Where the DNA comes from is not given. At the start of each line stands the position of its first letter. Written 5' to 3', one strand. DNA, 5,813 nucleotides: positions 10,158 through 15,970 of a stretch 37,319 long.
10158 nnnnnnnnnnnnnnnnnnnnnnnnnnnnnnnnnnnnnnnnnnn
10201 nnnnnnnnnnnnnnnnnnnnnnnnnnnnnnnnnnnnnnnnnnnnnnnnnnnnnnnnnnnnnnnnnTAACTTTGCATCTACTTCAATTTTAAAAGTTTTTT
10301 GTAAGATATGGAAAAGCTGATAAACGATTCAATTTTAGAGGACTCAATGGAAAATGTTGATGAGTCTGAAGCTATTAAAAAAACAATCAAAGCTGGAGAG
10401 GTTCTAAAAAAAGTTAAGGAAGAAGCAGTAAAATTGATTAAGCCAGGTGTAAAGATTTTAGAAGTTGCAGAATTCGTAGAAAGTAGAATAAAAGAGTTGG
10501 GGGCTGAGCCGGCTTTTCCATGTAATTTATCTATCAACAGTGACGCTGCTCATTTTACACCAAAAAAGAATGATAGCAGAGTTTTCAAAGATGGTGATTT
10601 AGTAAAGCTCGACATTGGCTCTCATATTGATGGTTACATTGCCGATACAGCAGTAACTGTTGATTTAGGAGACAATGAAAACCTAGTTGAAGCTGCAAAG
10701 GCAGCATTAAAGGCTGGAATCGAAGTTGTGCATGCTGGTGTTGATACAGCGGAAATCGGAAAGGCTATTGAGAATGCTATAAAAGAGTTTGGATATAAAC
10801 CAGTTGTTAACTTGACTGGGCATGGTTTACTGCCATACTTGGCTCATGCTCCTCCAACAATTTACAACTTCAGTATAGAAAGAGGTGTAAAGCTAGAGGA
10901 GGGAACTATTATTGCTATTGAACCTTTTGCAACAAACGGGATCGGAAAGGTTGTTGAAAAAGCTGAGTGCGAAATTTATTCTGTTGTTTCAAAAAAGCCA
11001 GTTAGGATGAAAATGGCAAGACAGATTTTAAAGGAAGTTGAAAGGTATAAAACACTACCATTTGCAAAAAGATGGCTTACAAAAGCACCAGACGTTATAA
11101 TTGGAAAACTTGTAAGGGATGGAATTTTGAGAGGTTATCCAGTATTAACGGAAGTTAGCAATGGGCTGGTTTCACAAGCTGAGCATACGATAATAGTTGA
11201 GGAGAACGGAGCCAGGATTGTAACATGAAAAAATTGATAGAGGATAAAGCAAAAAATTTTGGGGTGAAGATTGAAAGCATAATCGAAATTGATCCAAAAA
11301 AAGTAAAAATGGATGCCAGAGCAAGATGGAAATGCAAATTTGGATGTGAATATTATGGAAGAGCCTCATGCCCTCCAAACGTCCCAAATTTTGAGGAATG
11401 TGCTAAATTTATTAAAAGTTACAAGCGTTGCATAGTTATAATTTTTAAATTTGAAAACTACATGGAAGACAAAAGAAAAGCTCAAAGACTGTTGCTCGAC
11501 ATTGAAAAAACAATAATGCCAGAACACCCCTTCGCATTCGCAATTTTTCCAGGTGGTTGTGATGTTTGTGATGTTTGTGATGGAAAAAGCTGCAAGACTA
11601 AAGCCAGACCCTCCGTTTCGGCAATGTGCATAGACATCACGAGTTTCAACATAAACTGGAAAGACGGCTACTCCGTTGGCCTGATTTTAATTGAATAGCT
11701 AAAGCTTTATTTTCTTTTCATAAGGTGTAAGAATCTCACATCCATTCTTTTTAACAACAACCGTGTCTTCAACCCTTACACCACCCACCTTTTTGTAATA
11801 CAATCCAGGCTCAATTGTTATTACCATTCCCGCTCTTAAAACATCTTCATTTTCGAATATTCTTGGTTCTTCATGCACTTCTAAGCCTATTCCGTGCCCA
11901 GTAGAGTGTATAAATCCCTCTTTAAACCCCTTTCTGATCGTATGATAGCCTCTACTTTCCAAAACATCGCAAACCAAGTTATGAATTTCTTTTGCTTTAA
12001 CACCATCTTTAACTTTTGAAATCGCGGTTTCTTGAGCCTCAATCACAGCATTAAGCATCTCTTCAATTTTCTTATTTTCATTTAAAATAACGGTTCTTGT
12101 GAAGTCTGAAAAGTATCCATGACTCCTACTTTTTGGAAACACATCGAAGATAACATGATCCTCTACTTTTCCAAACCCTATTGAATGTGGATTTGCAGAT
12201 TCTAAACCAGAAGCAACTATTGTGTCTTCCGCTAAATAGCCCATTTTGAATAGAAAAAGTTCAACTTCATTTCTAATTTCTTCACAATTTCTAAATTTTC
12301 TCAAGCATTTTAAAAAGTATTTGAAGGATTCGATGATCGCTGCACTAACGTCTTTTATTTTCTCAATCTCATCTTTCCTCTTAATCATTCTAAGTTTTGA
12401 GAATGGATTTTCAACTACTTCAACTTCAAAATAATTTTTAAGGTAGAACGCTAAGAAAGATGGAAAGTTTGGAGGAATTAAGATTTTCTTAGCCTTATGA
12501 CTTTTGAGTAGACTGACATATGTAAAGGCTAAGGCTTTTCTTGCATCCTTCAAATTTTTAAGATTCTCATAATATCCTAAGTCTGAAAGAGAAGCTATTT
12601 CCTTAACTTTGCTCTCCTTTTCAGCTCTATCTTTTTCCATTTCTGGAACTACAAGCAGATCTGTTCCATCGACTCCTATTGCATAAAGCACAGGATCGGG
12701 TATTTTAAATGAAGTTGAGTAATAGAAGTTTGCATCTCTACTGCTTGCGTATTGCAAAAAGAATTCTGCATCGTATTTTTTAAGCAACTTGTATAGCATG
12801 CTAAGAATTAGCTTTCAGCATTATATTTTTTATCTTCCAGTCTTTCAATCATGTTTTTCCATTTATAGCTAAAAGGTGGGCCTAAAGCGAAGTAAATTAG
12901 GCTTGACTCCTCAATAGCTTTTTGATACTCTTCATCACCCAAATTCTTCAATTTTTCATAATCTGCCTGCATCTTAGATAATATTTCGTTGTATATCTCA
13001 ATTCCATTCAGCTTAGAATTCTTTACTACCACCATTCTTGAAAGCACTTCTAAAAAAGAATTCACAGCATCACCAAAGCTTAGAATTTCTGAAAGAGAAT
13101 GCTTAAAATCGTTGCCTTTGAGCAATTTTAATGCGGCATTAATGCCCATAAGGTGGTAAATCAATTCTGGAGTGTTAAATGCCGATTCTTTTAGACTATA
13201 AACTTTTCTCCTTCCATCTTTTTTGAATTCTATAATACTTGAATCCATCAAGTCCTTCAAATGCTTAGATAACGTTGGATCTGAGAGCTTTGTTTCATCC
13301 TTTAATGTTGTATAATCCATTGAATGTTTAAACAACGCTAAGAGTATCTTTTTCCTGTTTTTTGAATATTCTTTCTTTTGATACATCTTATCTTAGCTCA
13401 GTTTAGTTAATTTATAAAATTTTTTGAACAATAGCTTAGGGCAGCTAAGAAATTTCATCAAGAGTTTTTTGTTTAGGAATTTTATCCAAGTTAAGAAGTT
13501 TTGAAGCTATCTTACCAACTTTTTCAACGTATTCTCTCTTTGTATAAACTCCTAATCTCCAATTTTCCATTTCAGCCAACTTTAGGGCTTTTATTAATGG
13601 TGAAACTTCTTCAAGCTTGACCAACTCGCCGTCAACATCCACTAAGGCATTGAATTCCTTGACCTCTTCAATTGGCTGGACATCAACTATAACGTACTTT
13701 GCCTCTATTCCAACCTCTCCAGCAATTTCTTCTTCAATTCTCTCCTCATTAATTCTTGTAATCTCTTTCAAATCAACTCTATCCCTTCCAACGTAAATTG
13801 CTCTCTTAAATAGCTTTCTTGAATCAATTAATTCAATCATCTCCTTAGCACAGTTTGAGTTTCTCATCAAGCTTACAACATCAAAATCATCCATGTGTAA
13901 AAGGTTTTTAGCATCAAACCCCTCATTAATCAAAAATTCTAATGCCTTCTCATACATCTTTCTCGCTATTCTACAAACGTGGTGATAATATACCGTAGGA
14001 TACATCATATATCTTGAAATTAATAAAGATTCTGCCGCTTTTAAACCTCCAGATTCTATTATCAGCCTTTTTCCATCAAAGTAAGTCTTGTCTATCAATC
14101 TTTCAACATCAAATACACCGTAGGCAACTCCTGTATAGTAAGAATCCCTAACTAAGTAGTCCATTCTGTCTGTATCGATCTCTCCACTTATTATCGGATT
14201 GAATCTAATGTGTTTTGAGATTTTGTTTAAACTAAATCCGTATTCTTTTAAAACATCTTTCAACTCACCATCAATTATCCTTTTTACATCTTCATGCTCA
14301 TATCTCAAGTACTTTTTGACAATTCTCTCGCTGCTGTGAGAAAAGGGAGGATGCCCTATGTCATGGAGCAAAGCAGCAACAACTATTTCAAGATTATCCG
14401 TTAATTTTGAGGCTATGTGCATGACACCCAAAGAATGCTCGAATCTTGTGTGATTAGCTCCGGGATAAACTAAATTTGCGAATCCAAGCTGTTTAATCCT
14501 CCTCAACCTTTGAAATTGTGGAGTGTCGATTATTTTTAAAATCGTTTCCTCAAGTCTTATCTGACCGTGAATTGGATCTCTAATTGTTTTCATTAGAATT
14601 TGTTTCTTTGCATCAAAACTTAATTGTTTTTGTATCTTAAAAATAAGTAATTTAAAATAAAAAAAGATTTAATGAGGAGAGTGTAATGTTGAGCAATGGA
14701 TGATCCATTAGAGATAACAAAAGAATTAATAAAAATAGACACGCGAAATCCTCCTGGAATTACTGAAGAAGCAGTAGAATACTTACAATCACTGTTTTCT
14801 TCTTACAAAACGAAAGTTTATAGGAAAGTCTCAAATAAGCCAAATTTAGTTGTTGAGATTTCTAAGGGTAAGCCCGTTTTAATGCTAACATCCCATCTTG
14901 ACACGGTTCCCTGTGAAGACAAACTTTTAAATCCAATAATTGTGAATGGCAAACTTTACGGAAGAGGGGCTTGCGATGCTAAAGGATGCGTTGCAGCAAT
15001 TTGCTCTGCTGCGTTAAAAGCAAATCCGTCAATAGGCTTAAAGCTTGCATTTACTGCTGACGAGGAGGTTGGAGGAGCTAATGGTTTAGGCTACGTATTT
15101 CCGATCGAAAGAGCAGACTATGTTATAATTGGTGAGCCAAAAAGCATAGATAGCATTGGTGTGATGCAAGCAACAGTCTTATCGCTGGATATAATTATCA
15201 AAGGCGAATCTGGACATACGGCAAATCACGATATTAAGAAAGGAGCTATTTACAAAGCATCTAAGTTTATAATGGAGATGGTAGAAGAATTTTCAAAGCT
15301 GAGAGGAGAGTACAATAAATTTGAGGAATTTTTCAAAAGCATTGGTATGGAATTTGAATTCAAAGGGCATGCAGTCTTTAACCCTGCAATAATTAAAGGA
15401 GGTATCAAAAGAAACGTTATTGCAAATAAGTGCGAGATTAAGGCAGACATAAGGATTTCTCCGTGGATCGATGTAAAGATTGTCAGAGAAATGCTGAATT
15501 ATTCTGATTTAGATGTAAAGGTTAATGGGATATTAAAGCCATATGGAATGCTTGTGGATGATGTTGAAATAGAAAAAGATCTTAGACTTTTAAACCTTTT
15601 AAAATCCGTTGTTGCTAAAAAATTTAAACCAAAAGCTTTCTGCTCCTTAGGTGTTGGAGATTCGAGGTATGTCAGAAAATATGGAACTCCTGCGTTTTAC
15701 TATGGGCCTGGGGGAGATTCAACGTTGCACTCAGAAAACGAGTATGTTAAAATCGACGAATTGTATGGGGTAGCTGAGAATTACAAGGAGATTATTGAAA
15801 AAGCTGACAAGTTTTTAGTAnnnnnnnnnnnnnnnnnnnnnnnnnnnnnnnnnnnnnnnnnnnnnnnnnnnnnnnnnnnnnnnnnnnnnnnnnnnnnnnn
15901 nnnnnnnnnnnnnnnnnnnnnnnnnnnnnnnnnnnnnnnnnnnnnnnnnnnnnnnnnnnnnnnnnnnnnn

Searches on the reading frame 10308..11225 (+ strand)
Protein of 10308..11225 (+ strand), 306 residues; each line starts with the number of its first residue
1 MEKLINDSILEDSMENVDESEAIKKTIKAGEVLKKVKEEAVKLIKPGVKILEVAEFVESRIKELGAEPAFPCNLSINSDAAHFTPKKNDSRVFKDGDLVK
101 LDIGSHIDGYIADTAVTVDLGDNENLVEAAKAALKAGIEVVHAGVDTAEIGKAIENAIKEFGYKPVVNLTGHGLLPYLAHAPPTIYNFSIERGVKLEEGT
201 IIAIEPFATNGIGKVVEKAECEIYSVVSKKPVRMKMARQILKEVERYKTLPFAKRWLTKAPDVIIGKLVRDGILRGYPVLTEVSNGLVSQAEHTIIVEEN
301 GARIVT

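Call 38: search_protein_families(library=pfam, max_evalue=0.00001, proteins=[window:10308-11225:+])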
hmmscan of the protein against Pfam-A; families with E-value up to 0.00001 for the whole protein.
window:10308-11225:+ (306 aa): 1 family
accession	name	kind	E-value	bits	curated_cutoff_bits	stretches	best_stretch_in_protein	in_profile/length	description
PF00557.29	Peptidase_M24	-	5.1e-35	121.6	23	1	27-212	4-189/208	Metallopeptidase family M24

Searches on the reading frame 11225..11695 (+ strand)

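Call 38: search_protein_families(library=pfam, max_evalue=0.00001, proteins=[window:11225-11695:+])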
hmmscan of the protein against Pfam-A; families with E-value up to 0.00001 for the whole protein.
window:11225-11695:+ (157 aa): 1 family
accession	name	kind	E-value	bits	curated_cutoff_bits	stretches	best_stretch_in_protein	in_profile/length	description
PF10050.14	DUF2284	-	2.6e-25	89.5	25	1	22-141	3-137/161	Predicted metal-binding protein (DUF2284)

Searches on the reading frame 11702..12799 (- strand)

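Call 38: search_protein_families(library=pfam, max_evalue=0.00001, proteins=[window:11702-12799:-])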
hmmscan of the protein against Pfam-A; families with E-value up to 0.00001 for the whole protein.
window:11702-12799:- (366 aa): 1 family
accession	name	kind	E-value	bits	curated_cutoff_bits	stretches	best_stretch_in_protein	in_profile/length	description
PF00557.29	Peptidase_M24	-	6.2e-47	160.5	23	1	147-350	2-207/208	Metallopeptidase family M24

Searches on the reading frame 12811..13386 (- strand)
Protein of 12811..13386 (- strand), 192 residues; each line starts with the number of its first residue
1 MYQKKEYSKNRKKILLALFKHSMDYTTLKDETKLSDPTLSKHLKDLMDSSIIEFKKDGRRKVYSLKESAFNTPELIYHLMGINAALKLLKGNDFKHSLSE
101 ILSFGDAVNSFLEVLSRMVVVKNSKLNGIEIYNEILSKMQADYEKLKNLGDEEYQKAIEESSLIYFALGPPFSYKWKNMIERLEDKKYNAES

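Call 38: search_protein_families(library=pfam, max_evalue=0.00001, proteins=[window:12811-13386:-])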
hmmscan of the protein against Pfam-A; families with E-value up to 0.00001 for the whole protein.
window:12811-13386:- (192 aa): 1 family
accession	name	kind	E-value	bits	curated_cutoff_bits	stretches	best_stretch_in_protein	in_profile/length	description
PF01022.26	HTH_5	-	3.2e-07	30.6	22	1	9-52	2-45/47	Bacterial regulatory protein, arsR family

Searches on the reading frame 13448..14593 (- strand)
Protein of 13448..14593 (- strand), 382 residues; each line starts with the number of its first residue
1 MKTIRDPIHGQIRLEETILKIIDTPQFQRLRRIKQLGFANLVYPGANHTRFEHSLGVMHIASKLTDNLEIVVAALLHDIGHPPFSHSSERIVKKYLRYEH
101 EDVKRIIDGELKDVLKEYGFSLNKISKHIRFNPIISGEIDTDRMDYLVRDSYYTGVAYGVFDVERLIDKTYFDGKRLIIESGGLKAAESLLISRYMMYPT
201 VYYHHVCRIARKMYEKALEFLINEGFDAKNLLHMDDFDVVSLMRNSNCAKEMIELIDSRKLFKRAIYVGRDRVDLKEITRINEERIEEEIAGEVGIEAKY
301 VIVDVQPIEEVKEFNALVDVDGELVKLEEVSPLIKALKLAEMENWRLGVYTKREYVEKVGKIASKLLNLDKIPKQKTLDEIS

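Call 38: search_protein_families(library=pfam, max_evalue=0.00001, proteins=[window:13448-14593:-])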
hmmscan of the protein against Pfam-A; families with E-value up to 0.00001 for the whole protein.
window:13448-14593:- (382 aa): 2 families
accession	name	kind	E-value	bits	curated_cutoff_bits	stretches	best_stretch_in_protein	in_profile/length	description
PF19276.4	HD_assoc_2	-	1.4e-78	263.8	23.1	1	161-377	1-221/222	HD associated region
PF01966.28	HD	-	1.2e-14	55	22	1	50-148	1-114/116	HD domain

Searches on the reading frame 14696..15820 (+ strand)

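Call 38: search_protein_families(library=pfam, max_evalue=0.00001, proteins=[window:14696-15820:+])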
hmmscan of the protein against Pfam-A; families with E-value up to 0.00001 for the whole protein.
window:14696-15820:+ (375 aa): 2 families
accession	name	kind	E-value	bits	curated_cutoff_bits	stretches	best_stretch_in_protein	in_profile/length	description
PF01546.33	Peptidase_M20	-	2.8e-24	86.6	24.6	1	63-368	1-205/206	Peptidase family M20/M25/M40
PF07687.19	M20_dimer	-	2.6e-11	43.8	21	1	161-266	6-94/107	Peptidase dimerisation domain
